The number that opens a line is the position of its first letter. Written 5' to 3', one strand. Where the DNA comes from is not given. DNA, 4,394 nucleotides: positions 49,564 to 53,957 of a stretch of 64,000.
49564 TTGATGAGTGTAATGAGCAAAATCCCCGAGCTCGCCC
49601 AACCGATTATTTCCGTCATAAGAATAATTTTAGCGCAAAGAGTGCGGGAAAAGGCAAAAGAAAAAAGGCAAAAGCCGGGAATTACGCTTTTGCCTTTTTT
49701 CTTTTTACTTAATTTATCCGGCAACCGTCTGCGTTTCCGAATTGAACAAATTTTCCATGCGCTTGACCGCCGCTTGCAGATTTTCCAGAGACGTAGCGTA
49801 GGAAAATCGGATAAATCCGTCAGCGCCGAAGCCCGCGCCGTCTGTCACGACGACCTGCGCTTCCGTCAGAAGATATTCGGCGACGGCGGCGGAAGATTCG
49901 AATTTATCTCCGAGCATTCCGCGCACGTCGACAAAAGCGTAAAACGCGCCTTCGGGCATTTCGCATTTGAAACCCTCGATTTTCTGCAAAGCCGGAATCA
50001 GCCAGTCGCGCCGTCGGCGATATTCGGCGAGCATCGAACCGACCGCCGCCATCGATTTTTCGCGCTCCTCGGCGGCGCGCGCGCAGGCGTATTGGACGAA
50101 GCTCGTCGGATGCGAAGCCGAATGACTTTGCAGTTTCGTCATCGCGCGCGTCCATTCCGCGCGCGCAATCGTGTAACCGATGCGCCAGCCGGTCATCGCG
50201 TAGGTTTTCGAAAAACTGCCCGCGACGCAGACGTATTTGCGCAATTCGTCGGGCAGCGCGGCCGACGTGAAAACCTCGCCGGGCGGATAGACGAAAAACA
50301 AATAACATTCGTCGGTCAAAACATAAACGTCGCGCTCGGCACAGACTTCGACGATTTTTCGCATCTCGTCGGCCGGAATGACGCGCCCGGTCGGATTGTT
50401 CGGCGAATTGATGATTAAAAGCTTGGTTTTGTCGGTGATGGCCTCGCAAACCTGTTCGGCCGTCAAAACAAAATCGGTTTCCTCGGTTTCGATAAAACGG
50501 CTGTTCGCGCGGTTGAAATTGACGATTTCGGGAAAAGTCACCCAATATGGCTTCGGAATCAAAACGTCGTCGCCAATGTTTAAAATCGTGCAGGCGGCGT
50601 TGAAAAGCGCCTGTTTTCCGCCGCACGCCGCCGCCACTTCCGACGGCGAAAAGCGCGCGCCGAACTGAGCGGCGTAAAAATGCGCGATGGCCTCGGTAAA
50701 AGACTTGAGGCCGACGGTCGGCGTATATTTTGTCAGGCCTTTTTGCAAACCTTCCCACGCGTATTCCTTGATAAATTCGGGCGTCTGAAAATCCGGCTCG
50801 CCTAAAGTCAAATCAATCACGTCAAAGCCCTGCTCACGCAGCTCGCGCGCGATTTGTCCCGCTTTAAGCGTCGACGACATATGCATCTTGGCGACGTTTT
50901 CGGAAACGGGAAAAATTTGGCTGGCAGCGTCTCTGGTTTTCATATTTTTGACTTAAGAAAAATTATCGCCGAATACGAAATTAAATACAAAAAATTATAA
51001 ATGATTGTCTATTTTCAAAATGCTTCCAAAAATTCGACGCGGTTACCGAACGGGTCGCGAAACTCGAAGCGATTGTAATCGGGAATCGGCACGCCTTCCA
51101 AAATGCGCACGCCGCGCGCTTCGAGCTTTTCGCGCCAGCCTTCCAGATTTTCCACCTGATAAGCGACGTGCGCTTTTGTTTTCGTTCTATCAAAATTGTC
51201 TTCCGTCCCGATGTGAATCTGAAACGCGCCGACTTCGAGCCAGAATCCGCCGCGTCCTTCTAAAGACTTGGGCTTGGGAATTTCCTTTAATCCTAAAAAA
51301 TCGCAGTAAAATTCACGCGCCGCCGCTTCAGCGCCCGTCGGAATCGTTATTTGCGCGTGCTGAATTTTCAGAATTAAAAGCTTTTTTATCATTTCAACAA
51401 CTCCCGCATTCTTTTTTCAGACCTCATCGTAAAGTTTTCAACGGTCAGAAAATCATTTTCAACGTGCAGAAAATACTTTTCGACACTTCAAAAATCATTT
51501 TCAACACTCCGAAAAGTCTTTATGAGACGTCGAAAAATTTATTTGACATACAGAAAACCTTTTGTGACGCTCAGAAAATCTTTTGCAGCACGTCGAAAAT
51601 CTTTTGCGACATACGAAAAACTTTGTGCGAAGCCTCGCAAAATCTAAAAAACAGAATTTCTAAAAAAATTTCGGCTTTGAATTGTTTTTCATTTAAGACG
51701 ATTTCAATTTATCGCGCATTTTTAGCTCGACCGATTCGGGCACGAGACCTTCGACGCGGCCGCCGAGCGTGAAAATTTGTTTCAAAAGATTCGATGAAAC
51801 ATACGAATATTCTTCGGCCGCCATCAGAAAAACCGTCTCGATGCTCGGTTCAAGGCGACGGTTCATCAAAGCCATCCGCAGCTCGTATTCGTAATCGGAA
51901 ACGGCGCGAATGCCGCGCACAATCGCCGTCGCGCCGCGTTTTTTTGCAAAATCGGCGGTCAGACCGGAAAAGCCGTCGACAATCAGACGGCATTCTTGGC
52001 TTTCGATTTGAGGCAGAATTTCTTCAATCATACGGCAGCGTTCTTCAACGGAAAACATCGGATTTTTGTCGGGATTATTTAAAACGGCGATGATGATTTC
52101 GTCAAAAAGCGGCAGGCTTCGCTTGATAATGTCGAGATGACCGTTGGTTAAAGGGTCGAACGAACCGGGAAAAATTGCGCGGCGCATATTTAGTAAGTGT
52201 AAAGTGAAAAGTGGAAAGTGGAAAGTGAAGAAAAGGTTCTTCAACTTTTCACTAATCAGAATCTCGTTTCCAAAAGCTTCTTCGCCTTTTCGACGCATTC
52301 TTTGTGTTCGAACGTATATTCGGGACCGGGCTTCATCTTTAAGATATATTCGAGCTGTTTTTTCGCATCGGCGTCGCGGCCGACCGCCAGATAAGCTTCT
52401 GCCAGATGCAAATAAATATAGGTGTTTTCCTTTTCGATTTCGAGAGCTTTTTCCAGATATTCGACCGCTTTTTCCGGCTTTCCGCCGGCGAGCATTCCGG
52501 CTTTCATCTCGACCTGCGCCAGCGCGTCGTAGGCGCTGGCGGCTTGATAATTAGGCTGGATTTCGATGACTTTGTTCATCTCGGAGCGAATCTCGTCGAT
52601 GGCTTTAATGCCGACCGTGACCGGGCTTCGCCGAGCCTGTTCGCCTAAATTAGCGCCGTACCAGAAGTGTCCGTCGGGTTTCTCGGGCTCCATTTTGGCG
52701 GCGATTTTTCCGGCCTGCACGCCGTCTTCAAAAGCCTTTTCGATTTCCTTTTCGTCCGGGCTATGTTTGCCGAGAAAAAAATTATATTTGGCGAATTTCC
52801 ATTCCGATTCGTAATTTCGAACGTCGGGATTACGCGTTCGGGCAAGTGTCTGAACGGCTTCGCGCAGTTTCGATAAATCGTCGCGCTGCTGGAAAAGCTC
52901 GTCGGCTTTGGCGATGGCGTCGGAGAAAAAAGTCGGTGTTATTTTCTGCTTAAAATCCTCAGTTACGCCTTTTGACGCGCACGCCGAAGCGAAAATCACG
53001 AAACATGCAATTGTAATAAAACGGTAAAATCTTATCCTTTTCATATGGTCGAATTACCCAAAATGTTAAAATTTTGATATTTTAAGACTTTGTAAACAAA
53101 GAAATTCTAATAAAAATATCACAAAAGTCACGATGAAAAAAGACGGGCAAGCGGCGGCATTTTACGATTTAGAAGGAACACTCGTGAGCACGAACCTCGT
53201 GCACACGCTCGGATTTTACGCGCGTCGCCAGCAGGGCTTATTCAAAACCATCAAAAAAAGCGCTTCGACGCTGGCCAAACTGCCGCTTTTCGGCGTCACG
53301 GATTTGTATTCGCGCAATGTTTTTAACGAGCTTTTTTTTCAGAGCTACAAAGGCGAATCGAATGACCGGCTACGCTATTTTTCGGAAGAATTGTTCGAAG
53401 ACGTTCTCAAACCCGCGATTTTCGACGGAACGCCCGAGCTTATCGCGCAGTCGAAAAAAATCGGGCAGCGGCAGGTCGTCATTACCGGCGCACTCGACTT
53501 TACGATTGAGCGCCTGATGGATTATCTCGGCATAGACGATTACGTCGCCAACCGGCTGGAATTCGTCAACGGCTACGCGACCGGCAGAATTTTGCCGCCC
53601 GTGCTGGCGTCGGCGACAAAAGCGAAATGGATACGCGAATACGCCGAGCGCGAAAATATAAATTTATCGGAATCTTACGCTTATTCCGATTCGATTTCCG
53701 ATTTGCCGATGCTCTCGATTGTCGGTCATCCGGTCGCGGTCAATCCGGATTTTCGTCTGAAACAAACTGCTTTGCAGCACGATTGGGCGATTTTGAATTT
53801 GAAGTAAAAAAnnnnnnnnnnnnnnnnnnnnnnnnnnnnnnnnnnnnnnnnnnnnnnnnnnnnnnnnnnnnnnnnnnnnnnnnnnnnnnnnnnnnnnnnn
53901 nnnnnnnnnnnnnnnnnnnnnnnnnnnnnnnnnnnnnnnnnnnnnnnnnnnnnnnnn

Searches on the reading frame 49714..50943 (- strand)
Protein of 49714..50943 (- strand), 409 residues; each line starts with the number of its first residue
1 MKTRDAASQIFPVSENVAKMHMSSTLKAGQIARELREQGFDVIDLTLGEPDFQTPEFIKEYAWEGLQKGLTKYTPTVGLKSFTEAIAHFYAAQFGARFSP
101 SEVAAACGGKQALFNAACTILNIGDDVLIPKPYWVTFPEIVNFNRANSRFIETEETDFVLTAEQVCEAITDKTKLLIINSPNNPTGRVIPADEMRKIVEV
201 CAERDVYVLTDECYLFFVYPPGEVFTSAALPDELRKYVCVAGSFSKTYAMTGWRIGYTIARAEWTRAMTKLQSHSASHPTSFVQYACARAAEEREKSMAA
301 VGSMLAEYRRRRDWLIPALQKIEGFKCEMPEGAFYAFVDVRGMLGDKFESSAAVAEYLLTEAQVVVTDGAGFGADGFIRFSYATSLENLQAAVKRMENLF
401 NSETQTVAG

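Call 10: search_protein_families(library=pfam, proteins=[window:49714-50943:-])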
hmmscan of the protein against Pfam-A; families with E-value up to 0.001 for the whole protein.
window:49714-50943:- (409 aa): 4 families
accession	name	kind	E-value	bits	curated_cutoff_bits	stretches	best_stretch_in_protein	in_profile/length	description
PF00155.27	Aminotran_1_2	-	1.2e-70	238.9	19.7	1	41-395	2-360/361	Aminotransferase class I and II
PF01053.26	Cys_Met_Meta_PP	-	2.1e-06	27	27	1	104-214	71-176/381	Cys/Met metabolism PLP-dependent enzyme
PF01041.23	DegT_DnrJ_EryC1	-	4.5e-06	26.6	19.8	1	102-213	41-147/360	DegT/DnrJ/EryC1/StrS aminotransferase family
PF01212.27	Beta_elim_lyase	-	0.00062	19.6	27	0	159-213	108-170/288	Beta-eliminating lyase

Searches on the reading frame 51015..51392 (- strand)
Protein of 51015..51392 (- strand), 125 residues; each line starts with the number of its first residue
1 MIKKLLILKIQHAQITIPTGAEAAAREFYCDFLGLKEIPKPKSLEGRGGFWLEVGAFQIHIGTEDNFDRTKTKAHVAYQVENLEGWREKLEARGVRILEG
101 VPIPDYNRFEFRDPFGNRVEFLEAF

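Call 10: search_protein_families(library=pfam, proteins=[window:51015-51392:-])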
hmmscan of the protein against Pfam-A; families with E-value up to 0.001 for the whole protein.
window:51015-51392:- (125 aa): 2 families
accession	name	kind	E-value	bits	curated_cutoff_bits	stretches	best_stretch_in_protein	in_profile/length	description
PF00903.31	Glyoxalase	-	2.3e-11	44.6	20.6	1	14-121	4-121/121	Glyoxalase/Bleomycin resistance protein/Dioxygenase superfamily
PF18029.7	Glyoxalase_6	-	8.5e-05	23.6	23.6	1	15-120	2-104/106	Glyoxalase-like domain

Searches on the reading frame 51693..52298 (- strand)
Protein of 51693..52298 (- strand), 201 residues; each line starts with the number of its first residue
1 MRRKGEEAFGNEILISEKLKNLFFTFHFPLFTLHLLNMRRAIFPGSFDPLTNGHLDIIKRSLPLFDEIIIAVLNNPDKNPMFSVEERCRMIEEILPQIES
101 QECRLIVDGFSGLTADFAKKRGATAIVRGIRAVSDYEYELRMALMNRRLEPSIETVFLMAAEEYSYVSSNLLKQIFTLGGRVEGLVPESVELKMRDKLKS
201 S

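Call 10: search_protein_families(library=pfam, proteins=[window:51693-52298:-])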
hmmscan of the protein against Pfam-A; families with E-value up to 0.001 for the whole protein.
window:51693-52298:- (201 aa): 1 family
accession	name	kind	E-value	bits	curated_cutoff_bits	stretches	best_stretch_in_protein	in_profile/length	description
PF01467.32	CTP_transf_like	-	7.7e-26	91.3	21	1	42-174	1-132/133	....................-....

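Call 68: find_homologous_proteins(query=window:51693-52298:-, max_evalue=1e-40)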
Query window:51693-52298:- (201 aa): 7247 proteins with E <= 1e-40 among 8000 candidates; the best 120 are listed.
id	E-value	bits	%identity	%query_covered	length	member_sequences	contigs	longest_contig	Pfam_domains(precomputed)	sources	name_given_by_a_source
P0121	1.1e-99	350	100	82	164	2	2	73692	PF01467.33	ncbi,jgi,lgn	ncbi:MAG TPA: pantetheine-phosphate adenylyltransferase [Pyrinomonadaceae bacterium]|jgi:pantetheine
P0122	8.0e-99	347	53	80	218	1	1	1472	PF01467.33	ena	-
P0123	2.1e-91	323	92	81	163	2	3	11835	PF01467.33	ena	-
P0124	7.5e-90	318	88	82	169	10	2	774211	PF01467.33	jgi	jgi:pantetheine-phosphate adenylyltransferase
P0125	2.9e-89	316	90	81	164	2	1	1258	PF01467.33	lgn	-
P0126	2.0e-88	313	82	87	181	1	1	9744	PF01467.33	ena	-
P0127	4.6e-88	312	90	81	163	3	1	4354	PF01467.33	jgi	-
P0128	1.1e-87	311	87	82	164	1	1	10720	PF01467.33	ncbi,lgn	-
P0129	1.6e-87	310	87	82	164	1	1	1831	PF01467.33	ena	-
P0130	4.0e-87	309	87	81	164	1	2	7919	PF01467.33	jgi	jgi:pantetheine-phosphate adenylyltransferase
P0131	4.3e-87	309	86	82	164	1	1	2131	PF01467.33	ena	-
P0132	5.0e-87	308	86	82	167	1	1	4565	PF01467.33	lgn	-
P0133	6.7e-87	308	85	81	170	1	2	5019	PF01467.33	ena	-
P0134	7.3e-87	308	88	80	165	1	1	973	PF01467.33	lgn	-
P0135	8.0e-87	308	88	81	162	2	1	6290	PF01467.33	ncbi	ncbi:MAG: pantetheine-phosphate adenylyltransferase [Actinomycetota bacterium]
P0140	1.5e-86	307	86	82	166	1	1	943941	PF01467.33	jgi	jgi:pantetheine-phosphate adenylyltransferase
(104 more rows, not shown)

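Call 69: find_encoding_contigs(protein=P0123, flank=3000, max_places=2)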
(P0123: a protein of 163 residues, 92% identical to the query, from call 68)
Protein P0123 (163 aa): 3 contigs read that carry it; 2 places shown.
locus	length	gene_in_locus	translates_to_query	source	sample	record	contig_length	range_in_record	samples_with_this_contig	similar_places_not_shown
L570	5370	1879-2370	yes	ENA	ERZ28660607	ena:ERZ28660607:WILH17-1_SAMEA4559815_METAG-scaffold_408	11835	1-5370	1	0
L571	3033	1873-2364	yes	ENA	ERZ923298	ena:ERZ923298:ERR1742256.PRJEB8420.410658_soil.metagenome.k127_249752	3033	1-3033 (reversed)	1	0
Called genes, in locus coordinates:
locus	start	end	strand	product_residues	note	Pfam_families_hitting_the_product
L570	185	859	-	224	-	PF00702:Hydrolase, PF12710:HAD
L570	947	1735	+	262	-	PF16811:TAtT (weak), PF21033:RMD1-3, PF00515:TPR_1 (faint), PF13181:TPR_8 (faint), PF14559:TPR_19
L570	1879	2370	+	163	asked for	PF01467:CTP_transf_like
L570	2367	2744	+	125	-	PF00903:Glyoxalase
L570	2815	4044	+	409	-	PF00155:Aminotran_1_2, PF01041:DegT_DnrJ_EryC1, PF01053:Cys_Met_Meta_PP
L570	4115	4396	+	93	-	-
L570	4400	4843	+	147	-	-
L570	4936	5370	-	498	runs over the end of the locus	PF13175:AAA_15 (faint), PF13555:AAA_29 (faint), PF00005:ABC_tran, PF13304:AAA_21 (faint), PF00005:ABC_tran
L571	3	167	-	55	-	?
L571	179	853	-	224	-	PF00702:Hydrolase, PF12710:HAD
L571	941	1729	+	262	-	PF16811:TAtT (weak), PF21033:RMD1-3, PF00515:TPR_1 (faint), PF13181:TPR_8 (faint), PF14559:TPR_19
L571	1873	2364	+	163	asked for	PF01467:CTP_transf_like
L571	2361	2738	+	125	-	PF00903:Glyoxalase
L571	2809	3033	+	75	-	?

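Call 70: find_encoding_contigs(protein=P0124, flank=3000, max_places=2)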
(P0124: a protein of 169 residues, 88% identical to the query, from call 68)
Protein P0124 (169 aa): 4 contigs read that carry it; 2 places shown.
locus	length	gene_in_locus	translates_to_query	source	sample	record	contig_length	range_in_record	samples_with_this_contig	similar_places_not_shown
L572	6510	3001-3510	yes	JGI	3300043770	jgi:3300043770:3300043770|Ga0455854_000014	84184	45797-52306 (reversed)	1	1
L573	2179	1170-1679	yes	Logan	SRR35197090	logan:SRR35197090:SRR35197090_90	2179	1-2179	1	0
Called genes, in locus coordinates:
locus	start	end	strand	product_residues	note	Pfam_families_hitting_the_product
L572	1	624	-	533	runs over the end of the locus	PF09861:Lar_N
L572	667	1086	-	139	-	PF01850:PIN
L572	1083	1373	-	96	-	PF02604:PhdYeFM_antitox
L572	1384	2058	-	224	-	PF00702:Hydrolase, PF08282:Hydrolase_3 (faint), PF12710:HAD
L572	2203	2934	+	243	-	PF21033:RMD1-3, PF07719:TPR_2 (faint), PF16811:TAtT, PF13181:TPR_8 (faint), PF13414:TPR_11 (weak), PF14559:TPR_19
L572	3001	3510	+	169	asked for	PF01467:CTP_transf_like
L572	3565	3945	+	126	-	PF00903:Glyoxalase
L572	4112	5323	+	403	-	PF00155:Aminotran_1_2, PF01041:DegT_DnrJ_EryC1, PF01053:Cys_Met_Meta_PP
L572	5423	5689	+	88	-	PF03083:MtN3_slv, PF04193:PQ-loop (weak)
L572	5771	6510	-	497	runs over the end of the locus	PF00005:ABC_tran, PF13304:AAA_21 (faint), PF00005:ABC_tran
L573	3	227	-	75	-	?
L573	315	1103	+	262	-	PF21033:RMD1-3, PF07719:TPR_2 (faint), PF13181:TPR_8 (faint), PF16811:TAtT (weak), PF13414:TPR_11 (weak), PF14559:TPR_19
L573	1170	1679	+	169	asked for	PF01467:CTP_transf_like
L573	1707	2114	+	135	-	PF00903:Glyoxalase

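Call 71: find_encoding_contigs(protein=P0140, flank=3000, max_places=1)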
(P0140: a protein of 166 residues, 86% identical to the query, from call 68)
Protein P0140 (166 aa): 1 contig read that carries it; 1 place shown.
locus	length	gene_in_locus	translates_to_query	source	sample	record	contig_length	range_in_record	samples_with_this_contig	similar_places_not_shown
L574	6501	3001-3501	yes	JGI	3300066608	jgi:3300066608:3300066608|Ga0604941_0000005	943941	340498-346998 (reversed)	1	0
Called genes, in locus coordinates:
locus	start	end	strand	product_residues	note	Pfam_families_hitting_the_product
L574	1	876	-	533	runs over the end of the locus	PF09861:Lar_N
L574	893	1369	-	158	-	-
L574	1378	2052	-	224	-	PF00702:Hydrolase, PF12710:HAD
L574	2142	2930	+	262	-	PF21033:RMD1-3, PF07719:TPR_2 (faint), PF16811:TAtT, PF13431:TPR_17 (faint), PF13414:TPR_11 (weak), PF14559:TPR_19, PF21033:RMD1-3 (weak)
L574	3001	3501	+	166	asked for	PF01467:CTP_transf_like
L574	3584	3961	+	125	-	PF00903:Glyoxalase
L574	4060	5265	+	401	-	PF00155:Aminotran_1_2, PF01053:Cys_Met_Meta_PP, PF01041:DegT_DnrJ_EryC1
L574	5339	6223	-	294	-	PF01636:APH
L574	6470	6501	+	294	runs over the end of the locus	-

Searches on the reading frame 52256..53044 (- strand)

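Call 10: search_protein_families(library=pfam, proteins=[window:52256-53044:-])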
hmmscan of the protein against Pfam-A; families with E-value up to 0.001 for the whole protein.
window:52256-53044:- (262 aa): 9 families
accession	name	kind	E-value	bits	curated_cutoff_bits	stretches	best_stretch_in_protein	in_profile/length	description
PF14559.12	TPR_19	-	1.3e-10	41.9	25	1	185-243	2-61/68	Tetratricopeptide repeat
PF16811.11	TAtT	-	2.7e-08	33.9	26.5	1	113-259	106-257/263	TRAP transporter T-component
PF13431.12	TPR_17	-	1.8e-05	25.1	24.4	0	197-228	2-33/34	Tetratricopeptide repeat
PF07719.23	TPR_2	-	1.9e-05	24.9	27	0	187-207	14-34/34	Tetratricopeptide repeat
PF13414.12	TPR_11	-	5.7e-05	23.2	26.8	1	187-222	7-42/42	TPR repeat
PF13428.12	TPR_14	-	0.0001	23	23.5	0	184-217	11-44/44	Tetratricopeptide repeat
PF25063.1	ARM_TT21_C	-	0.00011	22.6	35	1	188-254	35-97/209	Tetratricopeptide repeat protein 21 C-terminal ARM domain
PF00515.34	TPR_1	-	0.00013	22.1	27.8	0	188-207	15-34/34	Tetratricopeptide repeat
PF13181.12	TPR_8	-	0.00016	22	25.7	0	188-207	15-34/34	Tetratricopeptide repeat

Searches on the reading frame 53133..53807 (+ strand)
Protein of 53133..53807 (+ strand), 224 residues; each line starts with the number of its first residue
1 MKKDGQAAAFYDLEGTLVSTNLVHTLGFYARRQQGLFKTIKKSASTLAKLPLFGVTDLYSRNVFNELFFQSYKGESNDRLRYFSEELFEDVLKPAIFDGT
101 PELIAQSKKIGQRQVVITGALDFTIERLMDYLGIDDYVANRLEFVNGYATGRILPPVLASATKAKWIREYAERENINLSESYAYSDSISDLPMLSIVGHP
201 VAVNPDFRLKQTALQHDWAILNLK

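Call 37: search_protein_families(library=pfam, proteins=[window:53133-53807:+], max_evalue=0.00001)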
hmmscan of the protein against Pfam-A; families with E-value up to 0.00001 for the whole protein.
window:53133-53807:+ (224 aa): 2 families
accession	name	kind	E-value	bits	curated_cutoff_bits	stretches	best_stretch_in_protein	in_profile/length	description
PF12710.13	HAD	-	2.2e-30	106.9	27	1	9-194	1-188/189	haloacid dehalogenase-like hydrolase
PF00702.32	Hydrolase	-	4.2e-08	34.2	26.4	1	8-195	3-188/191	haloacid dehalogenase-like hydrolase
